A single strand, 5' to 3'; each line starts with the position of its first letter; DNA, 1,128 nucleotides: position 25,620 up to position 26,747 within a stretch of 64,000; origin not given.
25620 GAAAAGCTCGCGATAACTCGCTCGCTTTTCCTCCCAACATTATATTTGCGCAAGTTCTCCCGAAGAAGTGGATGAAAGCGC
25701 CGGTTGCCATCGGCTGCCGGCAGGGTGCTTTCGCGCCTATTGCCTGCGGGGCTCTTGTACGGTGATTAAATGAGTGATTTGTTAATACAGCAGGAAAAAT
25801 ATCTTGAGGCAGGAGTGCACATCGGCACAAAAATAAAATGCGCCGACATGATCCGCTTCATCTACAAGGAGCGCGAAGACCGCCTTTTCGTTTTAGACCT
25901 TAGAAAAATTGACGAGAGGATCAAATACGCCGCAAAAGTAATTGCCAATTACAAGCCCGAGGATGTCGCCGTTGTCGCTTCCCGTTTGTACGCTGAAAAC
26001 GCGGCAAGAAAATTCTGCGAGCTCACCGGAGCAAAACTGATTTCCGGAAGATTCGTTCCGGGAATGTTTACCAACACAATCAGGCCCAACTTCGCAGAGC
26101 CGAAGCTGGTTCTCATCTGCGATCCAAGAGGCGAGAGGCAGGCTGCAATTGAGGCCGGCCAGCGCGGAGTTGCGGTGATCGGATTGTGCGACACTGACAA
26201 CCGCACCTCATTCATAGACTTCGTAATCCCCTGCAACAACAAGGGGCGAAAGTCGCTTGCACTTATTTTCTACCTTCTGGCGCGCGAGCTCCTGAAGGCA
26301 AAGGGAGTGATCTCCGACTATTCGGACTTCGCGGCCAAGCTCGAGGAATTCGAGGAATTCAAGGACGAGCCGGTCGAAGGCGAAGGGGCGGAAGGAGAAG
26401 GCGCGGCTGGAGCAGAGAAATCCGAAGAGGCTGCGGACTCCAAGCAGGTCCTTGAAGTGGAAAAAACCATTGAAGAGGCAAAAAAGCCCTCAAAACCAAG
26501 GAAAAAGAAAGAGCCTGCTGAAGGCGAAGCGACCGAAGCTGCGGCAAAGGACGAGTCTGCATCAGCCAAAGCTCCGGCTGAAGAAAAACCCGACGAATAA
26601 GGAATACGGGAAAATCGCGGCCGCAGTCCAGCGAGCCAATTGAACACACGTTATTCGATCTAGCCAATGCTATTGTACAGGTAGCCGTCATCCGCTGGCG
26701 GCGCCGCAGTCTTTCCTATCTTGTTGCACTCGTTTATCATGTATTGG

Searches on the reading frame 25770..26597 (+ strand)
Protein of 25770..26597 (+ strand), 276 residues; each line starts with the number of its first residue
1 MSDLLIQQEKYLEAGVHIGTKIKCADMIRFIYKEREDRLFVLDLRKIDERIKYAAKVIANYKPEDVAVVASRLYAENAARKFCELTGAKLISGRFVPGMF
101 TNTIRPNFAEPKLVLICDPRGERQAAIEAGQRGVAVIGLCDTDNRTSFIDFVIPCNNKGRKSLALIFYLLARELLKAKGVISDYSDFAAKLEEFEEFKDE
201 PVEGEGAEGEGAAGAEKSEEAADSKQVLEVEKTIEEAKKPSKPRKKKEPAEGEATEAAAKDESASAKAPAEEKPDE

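Call 88: search_protein_families(library=pfam, proteins=[window:25770-26597:+], max_evalue=0.001)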
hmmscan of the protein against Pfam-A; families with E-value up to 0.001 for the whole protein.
window:25770-26597:+ (276 aa): 1 family
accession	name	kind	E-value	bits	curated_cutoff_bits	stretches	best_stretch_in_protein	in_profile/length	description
PF00318.25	Ribosomal_S2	-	1.7e-24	86.7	26.1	2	110-173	149-212/216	Ribosomal protein S2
